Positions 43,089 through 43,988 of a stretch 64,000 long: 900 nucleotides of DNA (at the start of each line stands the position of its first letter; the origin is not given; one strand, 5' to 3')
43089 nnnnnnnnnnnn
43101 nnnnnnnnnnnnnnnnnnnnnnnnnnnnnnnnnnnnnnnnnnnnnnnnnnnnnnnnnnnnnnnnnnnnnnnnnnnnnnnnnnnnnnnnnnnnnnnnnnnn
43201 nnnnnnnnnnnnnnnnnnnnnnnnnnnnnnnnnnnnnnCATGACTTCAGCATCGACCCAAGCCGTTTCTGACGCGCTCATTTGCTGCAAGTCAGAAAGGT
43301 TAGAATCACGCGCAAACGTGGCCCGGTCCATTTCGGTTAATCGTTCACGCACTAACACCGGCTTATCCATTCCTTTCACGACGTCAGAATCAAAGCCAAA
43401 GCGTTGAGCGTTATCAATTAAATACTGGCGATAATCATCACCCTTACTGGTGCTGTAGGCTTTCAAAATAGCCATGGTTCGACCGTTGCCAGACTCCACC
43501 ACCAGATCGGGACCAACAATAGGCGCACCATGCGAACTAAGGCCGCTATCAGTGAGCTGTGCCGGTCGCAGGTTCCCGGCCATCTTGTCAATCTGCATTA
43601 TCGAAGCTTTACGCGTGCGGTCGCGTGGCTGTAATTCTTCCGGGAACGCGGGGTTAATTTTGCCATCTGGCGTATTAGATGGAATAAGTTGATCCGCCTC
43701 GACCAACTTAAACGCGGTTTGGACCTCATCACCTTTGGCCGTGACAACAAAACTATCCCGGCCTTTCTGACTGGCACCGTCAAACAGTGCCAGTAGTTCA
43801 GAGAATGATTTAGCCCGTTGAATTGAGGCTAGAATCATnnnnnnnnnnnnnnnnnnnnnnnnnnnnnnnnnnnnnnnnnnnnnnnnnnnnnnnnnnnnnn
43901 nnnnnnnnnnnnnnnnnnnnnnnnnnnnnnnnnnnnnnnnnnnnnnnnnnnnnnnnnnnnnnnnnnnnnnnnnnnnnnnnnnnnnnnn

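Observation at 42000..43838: ParB/Srx-like domain fused to an inorganic-pyrophosphatase-like domain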

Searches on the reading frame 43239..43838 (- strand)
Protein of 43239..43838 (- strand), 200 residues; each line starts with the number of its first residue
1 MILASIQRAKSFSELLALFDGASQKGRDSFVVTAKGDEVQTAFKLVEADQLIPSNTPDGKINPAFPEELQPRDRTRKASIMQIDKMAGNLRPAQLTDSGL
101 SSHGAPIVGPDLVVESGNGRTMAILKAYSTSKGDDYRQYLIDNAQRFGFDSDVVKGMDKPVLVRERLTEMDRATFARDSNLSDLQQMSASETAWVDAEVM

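Call 40: search_protein_families(library=pfam, proteins=[window:43239-43838:-], max_evalue=10)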
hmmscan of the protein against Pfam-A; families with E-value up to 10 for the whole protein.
window:43239-43838:- (200 aa): 1 family
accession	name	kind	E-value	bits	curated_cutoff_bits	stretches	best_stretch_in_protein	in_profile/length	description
PF18763.7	ddrB-ParB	-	4.6e-40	137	27.6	1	35-166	2-120/121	ddrB-like ParB superfamily domain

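Call 41: predict_structure(alignment_id=A3)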
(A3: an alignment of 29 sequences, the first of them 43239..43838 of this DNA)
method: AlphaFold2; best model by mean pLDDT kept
length: 200 residues; sequences in the alignment: 29
mean_pLDDT: 81.2   pTM: 0.75
mean pLDDT of the five models: 81.2, 80.5, 78.8, 77.6, 76.6
residues with pLDDT >= 90: 77; 70-90: 83; 50-70: 28; < 50: 12
segments of 3 or more residues with pLDDT < 50: 73-75, 198-200
pLDDT, mean of each block of 10 residues (from residue 1): 73 67 75 82 93 85 86 56 87 84 85 90 93 95 94 95 91 83 60 50
secondary structure, 60 per line:
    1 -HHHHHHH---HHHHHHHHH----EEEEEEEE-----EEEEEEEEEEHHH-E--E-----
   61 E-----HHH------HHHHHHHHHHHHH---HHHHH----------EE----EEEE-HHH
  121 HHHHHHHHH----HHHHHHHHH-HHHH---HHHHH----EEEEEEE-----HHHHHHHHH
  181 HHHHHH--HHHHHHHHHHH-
elements in order: H2-8 H12-20 E25-32 E38-47 H76-88 H92-96 E113-116 H118-129 H134-142 H144-147 H151-155 E160-166 H172-186 H189-199

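Call 43: fold_search(model_id=the predicted structure, library=pdb)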
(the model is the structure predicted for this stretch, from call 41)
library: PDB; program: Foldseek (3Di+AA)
matches with E <= 10: 492; with E <= 0.001: 0
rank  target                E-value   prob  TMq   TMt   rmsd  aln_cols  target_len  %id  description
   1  5k5d_A                9.3e-02  0.89  0.32  0.26   3.4       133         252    9  Structure of the C2221 form of Pnob8-like ParB-N domain (released 2016-06-15)
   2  5k5d_B                1.1e-01  0.85  0.32  0.26   4.7       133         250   10  Structure of the C2221 form of Pnob8-like ParB-N domain (released 2016-06-15)
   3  5k5a                  2.5e-01  0.54  0.29  0.23   5.9       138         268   13  Structure of the pNOB8-like ParB N-domain (released 2016-06-15)
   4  5aj0_BB               3.2e-01  0.08  0.17  0.17  17.2       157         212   10  Cryo electron microscopy of actively translating human polysomes (POST state). (released 2015-05-20)
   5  7tal                  5.0e-01  0.02  0.09  0.09  16.8       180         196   14  LOV2-DARPIN fusion : D4_deltaDARP (released 2023-07-05)
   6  7tbq_A                5.3e-01  0.03  0.12  0.07  17.3       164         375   15  LOV2-DARPIN fusion : D7 (released 2023-07-05)
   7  5k5d_C                5.7e-01  0.12  0.24  0.20  14.2       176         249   10  Structure of the C2221 form of Pnob8-like ParB-N domain (released 2016-06-15)
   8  7f77_A                6.9e-01  0.04  0.15  0.09  12.4       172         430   12  Crystal structure of glutamate dehydrogenase 3 from Candida albicans (released 2021-07-21)
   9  5efw_A                6.9e-01  0.03  0.11  0.13  14.3        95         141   17  Crystal structure of LOV2-Zdk1 - the complex of oat LOV2 and the affibody protein Zdark1 (released 2016-07-20)
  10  8s38_C                7.8e-01  0.02  0.12  0.09  15.3       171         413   16  Crystal structure of Medicago truncatula glutamate dehydrogenase 2 in complex with citrate and NAD (released 2024-09-04)
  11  9kl6                  8.3e-01  0.04  0.16  0.10  12.4       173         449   13  Crystal structure of NADP-specific glutamate dehydrogenase Gdh1 from Schizosaccharomyces pombe in complex with alpha-imi (released 2025-07-30)
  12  8z29_A                8.3e-01  0.04  0.16  0.10  11.8       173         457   10  Crystal structure of apo Aspergillus terreus glutamate dehydrogenase (AtGDH) deletion mutant (T262-A263) (released 2025-03-05)
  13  8emh_B                8.3e-01  0.03  0.15  0.07  10.4       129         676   12  CryoEM characterization of a unique AAA+ BrxL phage restriction factor (released 2023-02-01)
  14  8s39_B                8.3e-01  0.03  0.15  0.11  11.8       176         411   15  Crystal structure of Medicago truncatula glutamate dehydrogenase 2 in complex with isophthalic acid and NAD (released 2024-09-04)
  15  5hzk_D                8.3e-01  0.01  0.10  0.06  29.5       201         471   15  Crystal structure of photoinhibitable Intersectin1 containing wildtype LOV2 domain in complex with Cdc42 (released 2016-12-21)
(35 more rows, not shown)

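Call 49: search_solved_structures(query=A4, max_evalue=10, show_alignments=4)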
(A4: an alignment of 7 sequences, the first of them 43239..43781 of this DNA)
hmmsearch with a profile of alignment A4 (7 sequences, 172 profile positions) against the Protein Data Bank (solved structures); distinct sequences matched with E-value up to 10: 1.
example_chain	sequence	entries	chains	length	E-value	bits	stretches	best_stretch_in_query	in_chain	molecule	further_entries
3tqr_A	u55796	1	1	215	0.49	13.3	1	86-135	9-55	Phosphoribosylglycinamide formyltransferase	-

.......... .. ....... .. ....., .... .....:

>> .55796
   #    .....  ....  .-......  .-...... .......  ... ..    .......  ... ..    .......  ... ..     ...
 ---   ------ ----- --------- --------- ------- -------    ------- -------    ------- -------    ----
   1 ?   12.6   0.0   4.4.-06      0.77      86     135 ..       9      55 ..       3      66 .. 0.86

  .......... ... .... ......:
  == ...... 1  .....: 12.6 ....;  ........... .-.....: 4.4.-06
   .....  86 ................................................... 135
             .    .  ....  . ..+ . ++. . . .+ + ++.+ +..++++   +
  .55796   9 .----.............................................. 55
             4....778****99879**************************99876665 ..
